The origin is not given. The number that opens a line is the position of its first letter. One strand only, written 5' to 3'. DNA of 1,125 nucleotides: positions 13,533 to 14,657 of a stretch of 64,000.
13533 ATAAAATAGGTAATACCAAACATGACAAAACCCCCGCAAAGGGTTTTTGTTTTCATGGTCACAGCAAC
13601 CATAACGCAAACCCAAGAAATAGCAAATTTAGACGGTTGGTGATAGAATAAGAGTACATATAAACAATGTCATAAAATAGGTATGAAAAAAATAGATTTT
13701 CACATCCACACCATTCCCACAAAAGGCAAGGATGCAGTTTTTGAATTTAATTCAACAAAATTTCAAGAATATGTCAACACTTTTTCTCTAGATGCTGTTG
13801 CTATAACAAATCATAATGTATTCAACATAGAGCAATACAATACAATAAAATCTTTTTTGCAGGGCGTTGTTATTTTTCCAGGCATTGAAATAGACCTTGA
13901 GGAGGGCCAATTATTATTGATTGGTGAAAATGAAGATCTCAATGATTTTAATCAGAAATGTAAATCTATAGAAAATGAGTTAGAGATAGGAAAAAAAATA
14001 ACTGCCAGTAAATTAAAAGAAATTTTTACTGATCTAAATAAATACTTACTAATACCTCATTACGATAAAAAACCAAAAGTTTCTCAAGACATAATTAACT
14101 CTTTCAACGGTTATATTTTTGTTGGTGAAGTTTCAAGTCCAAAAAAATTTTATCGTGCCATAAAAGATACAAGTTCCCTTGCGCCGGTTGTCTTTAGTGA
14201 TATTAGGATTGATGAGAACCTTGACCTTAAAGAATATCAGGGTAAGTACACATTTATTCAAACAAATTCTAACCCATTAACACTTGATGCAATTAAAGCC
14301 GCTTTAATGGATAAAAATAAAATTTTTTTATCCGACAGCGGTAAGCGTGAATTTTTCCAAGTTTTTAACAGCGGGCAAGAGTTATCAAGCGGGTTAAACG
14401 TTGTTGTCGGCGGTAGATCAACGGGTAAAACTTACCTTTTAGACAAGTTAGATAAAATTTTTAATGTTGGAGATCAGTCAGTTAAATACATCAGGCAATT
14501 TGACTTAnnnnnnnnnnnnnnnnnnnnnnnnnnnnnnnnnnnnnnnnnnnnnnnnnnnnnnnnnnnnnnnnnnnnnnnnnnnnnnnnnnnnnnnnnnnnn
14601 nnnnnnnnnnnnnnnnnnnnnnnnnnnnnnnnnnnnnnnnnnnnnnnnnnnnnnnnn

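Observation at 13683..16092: PHP phosphoesterase fused to an ABC/SMC-type ATPase: OLD/SbcCD-like logic with a different nuclease domain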

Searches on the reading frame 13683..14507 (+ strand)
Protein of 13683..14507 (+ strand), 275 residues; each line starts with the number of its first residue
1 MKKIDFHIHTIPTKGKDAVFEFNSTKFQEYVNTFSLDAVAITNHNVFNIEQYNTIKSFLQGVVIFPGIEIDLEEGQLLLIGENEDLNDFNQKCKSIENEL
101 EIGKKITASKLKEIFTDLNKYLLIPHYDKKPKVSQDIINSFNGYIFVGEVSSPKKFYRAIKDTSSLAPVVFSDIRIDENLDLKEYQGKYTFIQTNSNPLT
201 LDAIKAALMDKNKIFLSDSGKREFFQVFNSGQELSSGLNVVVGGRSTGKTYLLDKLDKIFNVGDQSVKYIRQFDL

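Call 14: search_protein_families(library=padloc, proteins=[window:13683-14360:+], max_evalue=10)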
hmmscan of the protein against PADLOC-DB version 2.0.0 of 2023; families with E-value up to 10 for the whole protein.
window:13683-14360:+ (226 aa): 3 families
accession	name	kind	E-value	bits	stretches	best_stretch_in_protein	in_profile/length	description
PDLC04680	PDC-M49A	-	3.6e-78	261.8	1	1-226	1-221/674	-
PDLC04678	PDC-M49A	-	1e-35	121.2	1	2-218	3-221/681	-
PDLC01186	Cmr5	-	0.0035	15.3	2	163-202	73-112/137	"Cmr5gr11, new subfamily"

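Call 57: search_dna_similar(query=window:13683-14507:+, collection=plasmids, mode=protein, max_evalue=0.01, max_rows=40, rows=spread)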
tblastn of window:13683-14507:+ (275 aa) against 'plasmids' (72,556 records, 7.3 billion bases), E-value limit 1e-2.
Records with a match: 77; places in all: 78; records where one place covers at least 80% of the query: 60.
Best place of each record, by identity: <60% 77.
By first word of the organism name: Enterococcus 44; Listeria 16; Staphylococcus 13; Phaeobacter 1; Rhizobium 1; Clostridium 1; Photobacterium 1.
By predicted mobility (MOB-suite, as given by PLSDB): mobilizable 34; conjugative 33; non-mobilizable 10.
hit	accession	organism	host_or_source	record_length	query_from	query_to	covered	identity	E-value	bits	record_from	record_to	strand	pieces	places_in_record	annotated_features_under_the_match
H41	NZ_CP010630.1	Phaeobacter inhibens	cell culture,clam larvae aquaculture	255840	1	275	100%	40.6%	3e-63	221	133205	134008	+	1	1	hypothetical protein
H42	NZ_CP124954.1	Enterococcus faecalis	Homo sapiens,urine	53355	1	275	100%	39.8%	1e-49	182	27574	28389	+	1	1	histidinol-phosphatase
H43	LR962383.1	Enterococcus faecalis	-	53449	1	275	100%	39.8%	1e-49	182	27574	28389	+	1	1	record has no annotation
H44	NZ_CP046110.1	Enterococcus faecalis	cell culture,air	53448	1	275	100%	39.8%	1e-49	182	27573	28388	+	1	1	histidinol-phosphatase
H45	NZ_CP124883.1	Enterococcus faecalis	Homo sapiens,urine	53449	1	275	100%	39.8%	1e-49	182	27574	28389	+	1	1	histidinol-phosphatase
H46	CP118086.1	Enterococcus faecalis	Homo sapiens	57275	1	275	100%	39.8%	1e-49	182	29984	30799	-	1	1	histidinol-phosphatase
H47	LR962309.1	Enterococcus faecalis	-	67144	1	275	100%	39.8%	1e-49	182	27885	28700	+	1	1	none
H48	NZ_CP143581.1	Enterococcus faecalis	Homo sapiens,bacterial isolate,sonicate ...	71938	1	275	100%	39.8%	1e-49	182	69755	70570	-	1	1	histidinol-phosphatase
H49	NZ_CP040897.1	Enterococcus faecalis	Homo sapiens,cell culture,feces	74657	1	275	100%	39.8%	1e-49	182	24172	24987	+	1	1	histidinol-phosphatase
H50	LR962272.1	Enterococcus faecalis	-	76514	1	275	100%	39.8%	1e-49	182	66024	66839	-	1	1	record has no annotation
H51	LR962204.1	Enterococcus faecalis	-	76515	1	275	100%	39.8%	1e-49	182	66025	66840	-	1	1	record has no annotation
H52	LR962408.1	Enterococcus faecalis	-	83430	1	275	100%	39.8%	1e-49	182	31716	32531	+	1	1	none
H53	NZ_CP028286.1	Enterococcus faecalis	Homo sapiens,eye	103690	1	275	100%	39.8%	1e-49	182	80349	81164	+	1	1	histidinol-phosphatase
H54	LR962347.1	Enterococcus faecalis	-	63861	1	275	100%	39.4%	2e-49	181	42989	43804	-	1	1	none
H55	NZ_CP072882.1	Enterococcus faecium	stream/river surface water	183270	1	275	100%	39.4%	4e-49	181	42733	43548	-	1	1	histidinol-phosphatase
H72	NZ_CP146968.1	Photobacterium damselae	Penaeus japonicus,shrimp farm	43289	3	171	61%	33.0%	2e-10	68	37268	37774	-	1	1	AAA family ATPase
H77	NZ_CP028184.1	Listeria monocytogenes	food,smoked fish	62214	3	130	47%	26.9%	1e-3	47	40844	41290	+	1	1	TrlF family AAA-like ATPase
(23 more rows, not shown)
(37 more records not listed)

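Call 59: get_annotated_region(hit=H77, flank=6000)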
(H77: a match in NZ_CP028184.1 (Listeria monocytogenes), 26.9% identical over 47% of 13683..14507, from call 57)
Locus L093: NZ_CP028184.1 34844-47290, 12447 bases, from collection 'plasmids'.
description: Listeria monocytogenes strain CFSAN054109 plasmid pGMI16-004, complete sequence
organism: Listeria monocytogenes (NCBI taxid 1639)
taxonomy: Bacteria; Bacillota; Bacilli; Bacillales; Listeriaceae; Listeria; Listeria monocytogenes
host: -; source: food,smoked fish; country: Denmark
typing (MOB-suite, as given by PLSDB): conjugative; replicon rep_cluster_2446; relaxase MOBP; mating-pair formation MPF_T
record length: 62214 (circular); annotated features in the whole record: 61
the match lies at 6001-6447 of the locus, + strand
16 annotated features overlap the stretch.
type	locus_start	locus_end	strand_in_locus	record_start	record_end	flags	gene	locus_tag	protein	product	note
CDS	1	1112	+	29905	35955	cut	-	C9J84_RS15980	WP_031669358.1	SNF2-related protein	-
CDS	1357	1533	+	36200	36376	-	-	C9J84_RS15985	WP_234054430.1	helix-turn-helix domain-containing protein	-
CDS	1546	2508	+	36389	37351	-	-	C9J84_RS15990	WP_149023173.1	hypothetical protein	-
CDS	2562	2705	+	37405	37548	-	-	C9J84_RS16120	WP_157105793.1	hypothetical protein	-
CDS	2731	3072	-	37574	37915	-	-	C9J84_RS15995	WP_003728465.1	type II toxin-antitoxin system PemK/MazF family toxin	-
CDS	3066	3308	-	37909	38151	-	-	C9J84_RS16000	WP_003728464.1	AbrB/MazE/SpoVT family DNA-binding domain-containing protein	-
CDS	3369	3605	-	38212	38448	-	-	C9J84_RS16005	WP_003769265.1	hypothetical protein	-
CDS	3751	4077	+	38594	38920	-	-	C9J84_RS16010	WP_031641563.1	hypothetical protein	-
CDS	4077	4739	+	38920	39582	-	-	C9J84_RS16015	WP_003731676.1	DUF2786 domain-containing protein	-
CDS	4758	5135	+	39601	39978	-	-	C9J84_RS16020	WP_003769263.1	DUF3850 domain-containing protein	-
CDS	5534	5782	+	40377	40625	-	-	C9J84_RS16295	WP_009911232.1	hypothetical protein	-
CDS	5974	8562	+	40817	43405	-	-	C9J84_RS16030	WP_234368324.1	TrlF family AAA-like ATPase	-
CDS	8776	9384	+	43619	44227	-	-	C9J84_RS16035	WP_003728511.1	recombinase family protein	GO:0006310 - DNA recombination [Evidence IEA]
CDS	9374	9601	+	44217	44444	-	-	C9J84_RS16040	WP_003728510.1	hypothetical protein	-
CDS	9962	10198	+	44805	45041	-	-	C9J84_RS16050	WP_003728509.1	helix-turn-helix transcriptional regulator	-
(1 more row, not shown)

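Call 60: get_annotated_region(hit=H72, flank=6000)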
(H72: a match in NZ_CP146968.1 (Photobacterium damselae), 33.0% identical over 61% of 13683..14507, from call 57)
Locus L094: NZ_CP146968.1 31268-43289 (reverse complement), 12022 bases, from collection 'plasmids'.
description: Photobacterium damselae subsp. damselae strain WMD-P1 plasmid pWMD-P1-1, complete sequence
organism: Photobacterium damselae (NCBI taxid 85581)
taxonomy: Bacteria; Pseudomonadota; Gammaproteobacteria; Vibrionales; Vibrionaceae; Photobacterium; Photobacterium damselae
host: -; source: Penaeus japonicus,shrimp farm; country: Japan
typing (MOB-suite, as given by PLSDB): non-mobilizable
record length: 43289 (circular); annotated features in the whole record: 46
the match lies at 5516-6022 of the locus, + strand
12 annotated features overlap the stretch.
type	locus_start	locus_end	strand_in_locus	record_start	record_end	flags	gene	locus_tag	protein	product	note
CDS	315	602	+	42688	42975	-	-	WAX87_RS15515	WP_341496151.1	hypothetical protein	-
CDS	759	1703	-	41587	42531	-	-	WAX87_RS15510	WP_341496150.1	hypothetical protein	-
CDS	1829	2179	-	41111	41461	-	-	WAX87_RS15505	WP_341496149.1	hypothetical protein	-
CDS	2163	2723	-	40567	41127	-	-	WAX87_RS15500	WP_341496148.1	ParA family protein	-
CDS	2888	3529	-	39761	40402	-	-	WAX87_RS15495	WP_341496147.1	cysteine peptidase family C39 domain-containing protein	GO:0006508 - proteolysis [Evidence IEA]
CDS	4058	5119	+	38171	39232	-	-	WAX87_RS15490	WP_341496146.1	hypothetical protein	-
CDS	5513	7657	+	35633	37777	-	-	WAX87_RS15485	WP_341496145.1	AAA family ATPase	-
CDS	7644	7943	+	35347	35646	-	-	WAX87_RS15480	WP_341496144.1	hypothetical protein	-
CDS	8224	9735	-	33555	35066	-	-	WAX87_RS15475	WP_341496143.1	Eco57I restriction-modification methylase domain-containing protein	GO:0006304 - DNA modification [Evidence IEA]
CDS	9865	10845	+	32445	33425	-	-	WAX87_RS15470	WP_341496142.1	BsuBI/PstI family type II restriction endonuclease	GO:0009307 - DNA restriction-modification system [Evidence IEA]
CDS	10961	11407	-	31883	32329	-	-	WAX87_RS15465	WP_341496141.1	hypothetical protein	-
CDS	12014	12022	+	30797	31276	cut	-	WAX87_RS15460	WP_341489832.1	hypothetical protein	-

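Call 61: search_protein_families(library=padloc, proteins=[L093:5974-8559:+, L094:5513-7654:+, L094:7644-7940:+], max_evalue=0.001)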
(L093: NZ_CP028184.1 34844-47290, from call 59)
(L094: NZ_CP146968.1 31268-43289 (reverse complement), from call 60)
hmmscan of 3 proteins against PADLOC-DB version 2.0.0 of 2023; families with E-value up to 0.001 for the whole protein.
L093:5974-8559:+ (862 aa): 10 families
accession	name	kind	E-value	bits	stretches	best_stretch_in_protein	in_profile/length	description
PDLC02208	Ppl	-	1.8e-41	140.2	2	737-854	772-889/894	-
PDLC04678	PDC-M49A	-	3.1e-21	73.3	2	10-151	4-126/681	-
PDLC04135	mad3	-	2.8e-10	38.3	1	273-818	14-339/374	mads_3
PDLC03859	LmuB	-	7.1e-10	36.7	1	263-803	6-587/611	-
PDLC02980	AriA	-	2.2e-08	32.4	1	283-804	1-302/304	-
PDLC00277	PtuA1|PtuA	-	5.3e-08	30.5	0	780-849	303-372/423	AAA ATPase domain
PDLC00278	PtuA1|PtuA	-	1.7e-06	25.6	1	275-305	17-47/436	AAA ATPase domain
PDLC04168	GajA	-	2.6e-06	24.4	1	279-306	22-49/570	-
PDLC00099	GajA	-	1.7e-05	22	1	277-306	25-54/626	AAA ATPase domain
PDLC03863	LmuB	-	0.00017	18.4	1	262-569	5-271/610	-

L094:5513-7654:+ (714 aa): 14 families
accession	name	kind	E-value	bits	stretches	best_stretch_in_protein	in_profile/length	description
PDLC04680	PDC-M49A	-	1.8e-36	124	1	2-711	3-669/674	-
PDLC04678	PDC-M49A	-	1.7e-23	80.8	1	2-712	4-677/681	-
PDLC04679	PDC-M49A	-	2.6e-08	31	1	583-712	408-537/541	-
PDLC04213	HEC-02A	-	5.9e-08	30.6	1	237-345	11-117/337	-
PDLC04164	AriA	-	1.7e-07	29.1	1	234-373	11-137/253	-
PDLC04242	PDC-M01A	-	8.5e-07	25.5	0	584-652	404-474/566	-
PDLC04140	mad8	-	1.2e-06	26.3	1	252-407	30-101/314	mads_8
PDLC00305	PtuA1|PtuA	-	7.3e-06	23.5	1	242-353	16-123/392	AAA ATPase domain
PDLC02914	ATPase-Toprim_I-B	-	3e-05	21.4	0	249-665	25-265/443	-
PDLC00271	PtuA1|PtuA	-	8.2e-05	20.3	1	231-394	5-152/421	AAA ATPase domain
PDLC04235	PDC-M01A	-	0.0002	18.4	1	233-416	170-353/510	-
PDLC04609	PDC-M38A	-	0.00031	18.1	1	232-280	5-53/371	-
PDLC00279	PtuA1|PtuA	-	0.00048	17.4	1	236-309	13-82/416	AAA ATPase domain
PDLC04214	HEC-02A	-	0.0005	17.4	0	232-269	5-42/338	-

L094:7644-7940:+ (99 aa): 0 families

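Call 70: search_solved_structures(query=L093:5974-8559:+, max_evalue=1)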
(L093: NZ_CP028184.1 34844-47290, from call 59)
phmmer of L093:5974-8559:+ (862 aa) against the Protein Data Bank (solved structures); distinct sequences matched with E-value up to 1: 9.
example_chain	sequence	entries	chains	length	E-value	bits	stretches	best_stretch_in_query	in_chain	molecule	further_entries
5h68_A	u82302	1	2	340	0.027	15.9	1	259-317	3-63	Chromosome partition protein Smc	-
6tbl_C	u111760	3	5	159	0.041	15.3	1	567-710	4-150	MIP18 family protein galla-2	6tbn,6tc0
9uky_A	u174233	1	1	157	0.13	13.6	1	569-710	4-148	MIP18 family protein galla-2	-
6zz6_B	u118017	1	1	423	0.15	13.4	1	279-332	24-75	Structural maintenance of chromosomes protein 3,Structural maintenance of chromosomes prot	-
3qkr_A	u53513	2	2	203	0.19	13.1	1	282-421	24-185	DNA double-strand break repair rad50 ATPase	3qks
9o9x_A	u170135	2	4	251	0.37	12.1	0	747-812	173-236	ABC transporter ATP-binding protein YtrE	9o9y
1us8_A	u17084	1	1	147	0.53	11.6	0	281-347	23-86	DNA DOUBLE-STRAND BREAK REPAIR RAD50 ATPASE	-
1f2t_A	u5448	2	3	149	0.54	11.6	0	281-347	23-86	RAD50 ABC-ATPASE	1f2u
7bji_A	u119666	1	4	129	0.71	11.2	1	530-613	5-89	Centrosomal protein of 135 kDa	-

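Call 71: search_solved_structures(query=window:13683-14357:+, max_evalue=10, show_alignments=4)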
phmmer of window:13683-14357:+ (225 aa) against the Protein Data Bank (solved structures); distinct sequences matched with E-value up to 10: 0.
